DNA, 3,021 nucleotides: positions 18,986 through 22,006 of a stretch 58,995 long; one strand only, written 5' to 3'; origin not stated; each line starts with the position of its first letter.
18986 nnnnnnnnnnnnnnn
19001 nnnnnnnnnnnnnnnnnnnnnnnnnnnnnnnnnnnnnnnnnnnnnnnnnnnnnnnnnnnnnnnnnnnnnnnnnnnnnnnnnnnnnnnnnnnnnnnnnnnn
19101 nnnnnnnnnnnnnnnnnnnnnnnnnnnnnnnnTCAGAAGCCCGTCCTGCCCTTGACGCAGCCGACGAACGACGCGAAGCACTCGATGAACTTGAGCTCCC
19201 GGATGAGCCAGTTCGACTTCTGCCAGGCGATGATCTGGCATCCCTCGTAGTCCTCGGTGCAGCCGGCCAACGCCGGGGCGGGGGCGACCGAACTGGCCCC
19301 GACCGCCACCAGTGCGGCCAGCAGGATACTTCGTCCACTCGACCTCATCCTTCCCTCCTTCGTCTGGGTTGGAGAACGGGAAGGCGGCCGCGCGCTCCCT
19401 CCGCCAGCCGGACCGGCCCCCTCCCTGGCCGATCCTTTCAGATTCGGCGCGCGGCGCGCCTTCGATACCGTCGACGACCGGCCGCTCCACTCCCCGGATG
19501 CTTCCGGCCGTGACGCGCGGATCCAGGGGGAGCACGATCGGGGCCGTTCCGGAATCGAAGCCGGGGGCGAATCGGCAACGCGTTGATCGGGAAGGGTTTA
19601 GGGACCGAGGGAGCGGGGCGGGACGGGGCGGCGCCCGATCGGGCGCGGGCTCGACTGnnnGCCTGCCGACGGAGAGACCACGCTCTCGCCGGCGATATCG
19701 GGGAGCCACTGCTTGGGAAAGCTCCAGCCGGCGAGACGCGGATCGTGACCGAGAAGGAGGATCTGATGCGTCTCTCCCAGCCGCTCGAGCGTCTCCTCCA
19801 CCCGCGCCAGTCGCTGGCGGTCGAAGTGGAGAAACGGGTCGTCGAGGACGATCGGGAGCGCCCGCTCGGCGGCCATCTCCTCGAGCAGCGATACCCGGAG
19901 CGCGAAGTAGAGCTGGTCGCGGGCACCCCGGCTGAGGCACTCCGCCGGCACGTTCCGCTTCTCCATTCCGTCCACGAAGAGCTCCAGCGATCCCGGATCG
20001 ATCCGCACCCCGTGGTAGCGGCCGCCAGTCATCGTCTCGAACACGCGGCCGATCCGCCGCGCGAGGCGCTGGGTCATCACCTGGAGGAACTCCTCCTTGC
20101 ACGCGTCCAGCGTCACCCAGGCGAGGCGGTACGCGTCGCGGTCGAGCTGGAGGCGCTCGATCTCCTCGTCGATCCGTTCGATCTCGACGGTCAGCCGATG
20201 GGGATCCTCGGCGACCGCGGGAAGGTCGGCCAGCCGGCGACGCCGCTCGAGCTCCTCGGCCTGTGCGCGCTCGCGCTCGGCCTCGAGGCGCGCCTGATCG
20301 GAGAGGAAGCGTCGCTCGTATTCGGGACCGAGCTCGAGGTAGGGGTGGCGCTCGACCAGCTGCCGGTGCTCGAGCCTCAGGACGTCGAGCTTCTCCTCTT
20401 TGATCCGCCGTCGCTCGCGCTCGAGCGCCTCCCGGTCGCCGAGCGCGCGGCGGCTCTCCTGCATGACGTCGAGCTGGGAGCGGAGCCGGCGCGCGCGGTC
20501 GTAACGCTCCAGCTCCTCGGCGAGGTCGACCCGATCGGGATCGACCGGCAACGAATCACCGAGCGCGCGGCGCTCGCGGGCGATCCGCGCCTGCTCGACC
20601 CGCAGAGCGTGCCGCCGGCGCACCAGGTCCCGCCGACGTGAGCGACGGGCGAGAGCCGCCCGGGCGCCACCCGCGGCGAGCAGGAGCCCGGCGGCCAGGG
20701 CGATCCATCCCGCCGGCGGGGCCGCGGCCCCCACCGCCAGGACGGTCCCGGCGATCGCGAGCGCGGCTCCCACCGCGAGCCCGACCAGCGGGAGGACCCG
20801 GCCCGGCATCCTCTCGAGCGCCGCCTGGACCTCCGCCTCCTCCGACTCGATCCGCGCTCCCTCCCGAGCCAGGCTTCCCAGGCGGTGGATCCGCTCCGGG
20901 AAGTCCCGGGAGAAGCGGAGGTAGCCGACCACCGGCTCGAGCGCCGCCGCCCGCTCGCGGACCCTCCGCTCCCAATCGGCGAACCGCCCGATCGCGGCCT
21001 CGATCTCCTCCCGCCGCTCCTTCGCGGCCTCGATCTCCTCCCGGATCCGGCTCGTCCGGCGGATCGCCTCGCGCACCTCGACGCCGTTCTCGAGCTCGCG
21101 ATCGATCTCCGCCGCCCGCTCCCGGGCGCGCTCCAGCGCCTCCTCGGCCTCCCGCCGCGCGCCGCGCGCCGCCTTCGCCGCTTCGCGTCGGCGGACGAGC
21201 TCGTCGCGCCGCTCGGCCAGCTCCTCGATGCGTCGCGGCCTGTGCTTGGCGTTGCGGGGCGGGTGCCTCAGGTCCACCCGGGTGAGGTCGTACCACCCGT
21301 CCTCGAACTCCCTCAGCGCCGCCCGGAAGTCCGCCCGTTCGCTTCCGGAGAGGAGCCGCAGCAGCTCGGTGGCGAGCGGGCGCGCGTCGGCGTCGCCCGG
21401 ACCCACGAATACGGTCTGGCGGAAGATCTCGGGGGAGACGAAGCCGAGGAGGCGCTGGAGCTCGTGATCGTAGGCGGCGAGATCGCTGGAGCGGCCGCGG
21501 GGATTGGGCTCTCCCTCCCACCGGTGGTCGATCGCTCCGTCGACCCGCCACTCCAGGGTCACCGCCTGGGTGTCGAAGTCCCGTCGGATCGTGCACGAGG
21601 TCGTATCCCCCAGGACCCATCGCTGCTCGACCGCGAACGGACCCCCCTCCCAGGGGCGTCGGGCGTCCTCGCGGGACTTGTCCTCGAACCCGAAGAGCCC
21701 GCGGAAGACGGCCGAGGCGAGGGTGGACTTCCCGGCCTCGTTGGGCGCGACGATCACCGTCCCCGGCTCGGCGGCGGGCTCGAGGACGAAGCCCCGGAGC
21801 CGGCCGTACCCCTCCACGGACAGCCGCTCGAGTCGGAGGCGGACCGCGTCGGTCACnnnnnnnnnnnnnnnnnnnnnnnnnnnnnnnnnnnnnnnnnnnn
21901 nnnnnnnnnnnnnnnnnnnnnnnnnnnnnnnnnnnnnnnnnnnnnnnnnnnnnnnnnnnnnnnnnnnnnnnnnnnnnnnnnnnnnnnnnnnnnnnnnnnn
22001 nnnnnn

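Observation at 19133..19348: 71-aa precursor with a mirrored C-x6-C ... C-x6-C pattern and an ambiguous SPase I/II site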

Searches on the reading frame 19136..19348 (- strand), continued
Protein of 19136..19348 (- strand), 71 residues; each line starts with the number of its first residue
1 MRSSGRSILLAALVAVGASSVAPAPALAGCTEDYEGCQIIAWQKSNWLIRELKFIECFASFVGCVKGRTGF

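Call 41: fold_search(model_id=the predicted structure, library=pdb)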
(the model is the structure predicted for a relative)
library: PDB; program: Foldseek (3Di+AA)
matches with E <= 10: 19; with E <= 0.001: 0
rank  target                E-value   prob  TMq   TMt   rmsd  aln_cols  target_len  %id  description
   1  4h54_B                4.0e+00  0.13  0.40  0.13  14.9        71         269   15  Crystal structure of the diguanylate cyclase DgcZ (released 2013-07-03)
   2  7z51_A                5.2e+00  0.16  0.41  0.07  11.5        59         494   10  Tick-borne encephalitis virus Kuutsalo-14 (released 2022-04-20)
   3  4h54_A                6.7e+00  0.09  0.41  0.14  14.2        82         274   13  Crystal structure of the diguanylate cyclase DgcZ (released 2013-07-03)
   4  7lxk_MODEL_1_A        7.6e+00  0.35  0.35  0.42   0.8        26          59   15  Ara h 1 leader sequence, Ara h 1.0101 (25-83) A25G (released 2022-03-09)
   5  7vw1_B                7.6e+00  0.18  0.48  0.38   3.2        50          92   12  Structure of a dimeric periplasmic protein bound with cuprous ions (released 2022-01-26)
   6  8axk_h                7.6e+00  0.11  0.37  0.35   5.3        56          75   12  Type 3 secretion system export apparatus core, inner rod and needle of Shigella flexneri (released 2023-03-01)
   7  4m70_I                7.6e+00  0.11  0.43  0.30   7.4        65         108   15  Crystal structure of potato Rx-CC domain in complex with RanGAP2-WPP domain (released 2013-11-13)
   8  6v7v_C                8.1e+00  0.20  0.46  0.52   2.8        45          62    9  Structure of a phage-encoded quorum sensing anti-activator, Aqs1 (released 2020-12-16)
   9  4ahc_A                8.1e+00  0.10  0.35  0.05   4.1        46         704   11  Crystal Structure of an Evolved Replicating DNA Polymerase (released 2012-03-07)
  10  7vw1_A                8.6e+00  0.41  0.59  0.50   2.0        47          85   11  Structure of a dimeric periplasmic protein bound with cuprous ions (released 2022-01-26)
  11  8axk_b                8.6e+00  0.10  0.37  0.33   5.1        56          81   12  Type 3 secretion system export apparatus core, inner rod and needle of Shigella flexneri (released 2023-03-01)
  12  1xio                  9.1e+00  0.28  0.48  0.17   1.9        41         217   20  Anabaena sensory rhodopsin (released 2004-10-05)
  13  6v7u_A                9.1e+00  0.18  0.46  0.51   2.8        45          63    9  Structure of a phage-encoded quorum sensing anti-activator, Aqs1 (released 2020-12-16)
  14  9qg1_A                9.1e+00  0.18  0.46  0.22   2.6        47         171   26  Natively purified Rubrerythrin 16-mer from the anaerobic extremophile P. furiosus (released 2025-07-16)
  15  6v7v_A                9.1e+00  0.16  0.46  0.52   2.8        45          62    9  Structure of a phage-encoded quorum sensing anti-activator, Aqs1 (released 2020-12-16)
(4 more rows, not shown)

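Call 49: search_protein_families(library=pfam, proteins=[L008:9947-10657:+, L005:9221-9925:+, L007:5845-6396:+, L005:8274-9224:+, L008:8314-9315:+, L005:10662-12539:+, L007:7028-9268:+], max_evalue=5)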
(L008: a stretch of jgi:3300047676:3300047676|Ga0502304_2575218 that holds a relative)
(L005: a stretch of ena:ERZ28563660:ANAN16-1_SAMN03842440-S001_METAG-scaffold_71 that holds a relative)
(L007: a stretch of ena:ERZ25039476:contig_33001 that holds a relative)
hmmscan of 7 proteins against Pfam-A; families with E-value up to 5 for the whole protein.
L008:9947-10657:+ (236 aa): 2 families
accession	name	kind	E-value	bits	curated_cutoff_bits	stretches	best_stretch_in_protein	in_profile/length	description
PF01794.25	Ferric_reduct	-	0.043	14.3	28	1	67-146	63-119/121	Ferric reductase like transmembrane component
PF03419.18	Peptidase_U4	-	0.084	12.6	28.4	1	57-187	34-166/284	Sporulation factor SpoIIGA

L005:9221-9925:+ (234 aa): 0 families

L007:5845-6396:+ (183 aa): 0 families

L005:8274-9224:+ (316 aa): 0 families

L008:8314-9315:+ (333 aa): 0 families

L005:10662-12539:+ (625 aa): 2 families
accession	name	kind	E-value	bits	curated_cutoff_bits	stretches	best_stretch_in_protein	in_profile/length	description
PF13620.12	CarboxypepD_reg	-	3e-09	37.5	32.3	2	297-384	2-81/82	Carboxypeptidase regulatory-like domain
PF13715.12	CarbopepD_reg_2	-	0.0038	17.7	32.2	1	339-385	28-75/88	CarboxypepD_reg-like domain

L007:7028-9268:+ (746 aa): 3 families
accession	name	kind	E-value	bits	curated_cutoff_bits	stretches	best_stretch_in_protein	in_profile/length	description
PF13620.12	CarboxypepD_reg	-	0.0036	18.1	32.3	0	372-429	1-49/82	Carboxypeptidase regulatory-like domain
PF10670.15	DUF4198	-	0.0085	16.7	34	1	371-424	147-195/209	Domain of unknown function (DUF4198)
PF20598.4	DUF6795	-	0.18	12.6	27.4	1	373-421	1-42/103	Domain of unknown function (DUF6795)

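Call 58: find_related_loci(query=A1, collection=genome_contigs, flank=6000)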
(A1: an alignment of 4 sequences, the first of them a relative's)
Query A1 (71 aa) in genome_contigs; peptide patterns used: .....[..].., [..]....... (x = any residue, [..] = any of these).
61 stretches matched a pattern, but none encodes a relative of the query by tblastn (E <= 1e-3).
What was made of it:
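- Tried and rejected: With A1 against GTDB genomes it returned no locus (call 58).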

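Call 83: find_encoding_contigs(protein=P0030, flank=5000, max_places=1)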
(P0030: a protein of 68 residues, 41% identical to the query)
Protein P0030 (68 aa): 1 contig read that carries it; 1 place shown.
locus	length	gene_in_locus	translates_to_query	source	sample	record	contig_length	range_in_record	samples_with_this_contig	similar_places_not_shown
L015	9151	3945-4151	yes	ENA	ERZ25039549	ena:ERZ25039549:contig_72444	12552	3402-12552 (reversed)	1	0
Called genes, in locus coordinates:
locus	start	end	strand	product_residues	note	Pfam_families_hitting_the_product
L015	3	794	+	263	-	?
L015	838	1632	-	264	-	PF00198:2-oxoacid_dh (faint)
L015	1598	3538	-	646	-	PF13667:ThiC-associated, PF01964:ThiC_Rad_SAM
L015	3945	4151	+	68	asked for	-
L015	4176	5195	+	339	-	-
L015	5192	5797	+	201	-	PF00005:ABC_tran, PF13304:AAA_21 (faint)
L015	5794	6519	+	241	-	-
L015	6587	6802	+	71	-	-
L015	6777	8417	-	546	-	PF00890:FAD_binding_2 (faint), PF01266:DAO, PF07992:Pyr_redox_2 (faint), PF13450:NAD_binding_8 (weak), PF00732:GMC_oxred_N, PF05199:GMC_oxred_C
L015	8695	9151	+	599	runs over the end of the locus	PF07719:TPR_2 (faint), PF13414:TPR_11 (faint), PF14559:TPR_19 (faint), PF13431:TPR_17 (faint)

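Call 84: find_encoding_contigs(protein=P0027, flank=5000, max_places=1)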
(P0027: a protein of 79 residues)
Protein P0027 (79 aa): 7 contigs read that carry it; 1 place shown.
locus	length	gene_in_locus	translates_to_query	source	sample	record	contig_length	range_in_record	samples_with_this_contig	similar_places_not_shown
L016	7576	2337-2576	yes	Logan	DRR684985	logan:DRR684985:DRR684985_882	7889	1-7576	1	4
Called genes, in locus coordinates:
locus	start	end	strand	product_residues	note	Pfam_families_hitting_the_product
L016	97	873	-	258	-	PF12146:Hydrolase_4, PF00561:Abhydrolase_1, PF12697:Abhydrolase_6, PF03096:Ndr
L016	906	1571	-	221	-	-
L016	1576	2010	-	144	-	PF06094:GGACT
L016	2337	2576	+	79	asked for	-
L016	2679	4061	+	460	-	-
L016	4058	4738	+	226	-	-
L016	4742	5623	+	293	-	PF00005:ABC_tran, PF13304:AAA_21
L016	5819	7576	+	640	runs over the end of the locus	PF00501:AMP-binding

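Call 85: find_encoding_contigs(protein=P0106, flank=5000, max_places=1)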
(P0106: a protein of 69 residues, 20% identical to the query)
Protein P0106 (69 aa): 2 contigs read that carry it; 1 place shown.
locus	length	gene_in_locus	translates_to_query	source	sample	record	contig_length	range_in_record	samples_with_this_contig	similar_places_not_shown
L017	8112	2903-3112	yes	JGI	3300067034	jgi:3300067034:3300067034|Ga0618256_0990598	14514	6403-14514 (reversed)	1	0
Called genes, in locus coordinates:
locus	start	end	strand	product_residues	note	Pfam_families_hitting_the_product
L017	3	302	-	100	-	?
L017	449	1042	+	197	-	PF12019:GspH (faint)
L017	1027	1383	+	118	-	PF07238:PilZ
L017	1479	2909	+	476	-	PF00158:Sigma54_activat, PF01078:Mg_chelatase (faint), PF14532:Sigma54_activ_2, PF25601:AAA_lid_14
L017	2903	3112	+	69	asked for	-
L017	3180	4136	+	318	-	-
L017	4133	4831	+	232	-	-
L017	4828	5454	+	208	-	PF00005:ABC_tran, PF13304:AAA_21 (faint)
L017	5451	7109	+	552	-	PF13620:CarboxypepD_reg (faint)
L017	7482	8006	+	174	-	-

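Call 91: search_solved_structures(query=A2, max_evalue=5)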
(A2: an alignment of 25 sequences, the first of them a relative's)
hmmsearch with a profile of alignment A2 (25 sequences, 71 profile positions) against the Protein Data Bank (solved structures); distinct sequences matched with E-value up to 5: 2.
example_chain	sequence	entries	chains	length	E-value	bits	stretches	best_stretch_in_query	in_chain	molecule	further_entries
2wsc_N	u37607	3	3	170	1.8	11.8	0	5-35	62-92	PHOTOSYSTEM I-N SUBUNIT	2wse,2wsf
5zji_N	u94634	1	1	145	2.7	11.2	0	5-35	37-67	Photosystem I reaction center subunit N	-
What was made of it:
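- Tried and rejected: A profile search of the peptide family against PDB sequences found nothing (call 91).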

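Call 94: search_solved_structures(query=A8, max_evalue=5)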
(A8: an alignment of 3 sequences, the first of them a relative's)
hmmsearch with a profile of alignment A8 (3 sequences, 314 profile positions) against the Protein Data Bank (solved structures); distinct sequences matched with E-value up to 5: 0.
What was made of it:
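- Tried and rejected: A PDB profile search with that second type also found nothing (call 94).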

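Call 95: search_protein_families(library=pfam, proteins=[L016:2679-4061:+, L016:4058-4738:+, L016:4742-5623:+, L015:4176-5195:+, L015:5794-6519:+, L017:3180-4136:+, L017:4133-4831:+, L017:5451-7109:+], max_evalue=1)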
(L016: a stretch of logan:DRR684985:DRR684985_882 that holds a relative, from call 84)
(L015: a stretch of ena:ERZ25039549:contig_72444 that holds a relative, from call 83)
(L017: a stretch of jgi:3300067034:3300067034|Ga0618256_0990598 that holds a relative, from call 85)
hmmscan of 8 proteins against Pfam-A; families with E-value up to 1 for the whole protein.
L016:2679-4061:+ (460 aa): 0 families

L016:4058-4738:+ (226 aa): 1 family
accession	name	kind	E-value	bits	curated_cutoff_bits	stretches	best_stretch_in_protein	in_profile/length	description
PF02285.20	COX8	-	0.16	12.3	24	0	177-194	17-34/43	Cytochrome oxidase c subunit VIII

L016:4742-5623:+ (293 aa): 9 families
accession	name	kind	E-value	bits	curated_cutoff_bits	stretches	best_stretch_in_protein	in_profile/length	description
PF00005.33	ABC_tran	-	4e-26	92.7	25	1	23-160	1-136/137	ABC transporter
PF13304.12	AAA_21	-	7e-13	49.7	27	2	133-195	238-303/304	AAA domain, putative AbiEii toxin, Type IV TA system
PF00004.35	AAA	-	0.021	15.7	21.2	1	38-61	3-26/131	ATPase family associated with various cellular activities (AAA)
PF13476.12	AAA_23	-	0.022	15.8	27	1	32-55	18-41/201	AAA domain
PF03193.22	RsgA_GTPase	-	0.085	13.1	30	1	19-66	93-139/174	RsgA GTPase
PF00910.28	RNA_helicase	-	0.1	13.5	21.5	1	38-80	3-45/105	RNA helicase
PF19993.5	DO-GTPase2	-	0.11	12.5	27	1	34-53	1-20/226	Double-GTPase 2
PF02367.23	TsaE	-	0.12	12.8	26.6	1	25-64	13-51/128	Threonylcarbamoyl adenosine biosynthesis protein TsaE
PF13245.12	AAA_19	-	0.21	12.2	25.1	1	32-58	10-36/134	AAA domain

L015:4176-5195:+ (339 aa): 0 families

L015:5794-6519:+ (241 aa): 1 family
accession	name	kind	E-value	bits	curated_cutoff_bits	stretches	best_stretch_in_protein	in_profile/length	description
PF05932.18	CesT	-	0.0028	18.2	22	1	176-236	32-95/119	Tir chaperone protein (CesT) family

L017:3180-4136:+ (318 aa): 2 families
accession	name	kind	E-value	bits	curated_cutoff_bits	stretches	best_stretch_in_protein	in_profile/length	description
PF19249.4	DUF5897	-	0.019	15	26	1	227-294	82-144/200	Family of unknown function (DUF5897)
PF07494.17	Reg_prop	-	0.044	14.4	20.4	0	240-258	5-23/24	Two component regulator propeller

L017:4133-4831:+ (232 aa): 0 families

L017:5451-7109:+ (552 aa): 2 families
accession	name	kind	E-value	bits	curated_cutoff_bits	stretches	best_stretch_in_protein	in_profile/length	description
PF13620.12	CarboxypepD_reg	-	1e-06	29.4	32.3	1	280-356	2-63/82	Carboxypeptidase regulatory-like domain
PF10670.15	DUF4198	-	0.024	15.2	34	1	374-431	147-199/209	Domain of unknown function (DUF4198)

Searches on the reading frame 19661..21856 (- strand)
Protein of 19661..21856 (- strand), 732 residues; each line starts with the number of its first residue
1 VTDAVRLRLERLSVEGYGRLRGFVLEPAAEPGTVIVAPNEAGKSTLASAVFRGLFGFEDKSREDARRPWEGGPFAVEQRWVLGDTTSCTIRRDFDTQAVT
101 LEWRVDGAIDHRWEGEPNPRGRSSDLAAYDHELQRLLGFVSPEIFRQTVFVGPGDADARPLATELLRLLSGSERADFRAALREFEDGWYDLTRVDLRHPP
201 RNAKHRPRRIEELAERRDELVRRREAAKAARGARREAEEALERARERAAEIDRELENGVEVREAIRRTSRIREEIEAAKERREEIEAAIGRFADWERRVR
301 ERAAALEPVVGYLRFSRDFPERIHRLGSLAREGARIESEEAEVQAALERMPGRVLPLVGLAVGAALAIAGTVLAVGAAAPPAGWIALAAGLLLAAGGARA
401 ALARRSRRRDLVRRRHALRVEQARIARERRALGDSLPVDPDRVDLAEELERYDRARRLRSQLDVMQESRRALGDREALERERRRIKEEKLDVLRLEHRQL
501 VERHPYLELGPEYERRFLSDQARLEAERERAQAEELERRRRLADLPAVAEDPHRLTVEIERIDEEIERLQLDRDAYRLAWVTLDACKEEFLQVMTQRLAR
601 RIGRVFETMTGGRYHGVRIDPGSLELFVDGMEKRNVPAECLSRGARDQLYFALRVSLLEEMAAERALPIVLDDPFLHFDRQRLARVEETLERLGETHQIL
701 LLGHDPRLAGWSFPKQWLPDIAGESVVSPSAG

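Call 8: search_protein_families(library=pfam, proteins=[window:19661-21856:-], max_evalue=0.1)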
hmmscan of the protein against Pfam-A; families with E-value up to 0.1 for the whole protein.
seq(732 aa): 3 families
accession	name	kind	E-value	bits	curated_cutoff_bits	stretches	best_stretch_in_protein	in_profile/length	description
PF13476.12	AAA_23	-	9.8e-11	43.1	27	1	11-256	1-201/201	AAA domain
PF13514.12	AAA_27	-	9e-10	38.9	22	1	8-65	2-61/206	AAA domain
PF02463.25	SMC_N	-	0.0023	17.8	40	0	565-705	135-198/220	RecF/RecN/SMC N terminal domain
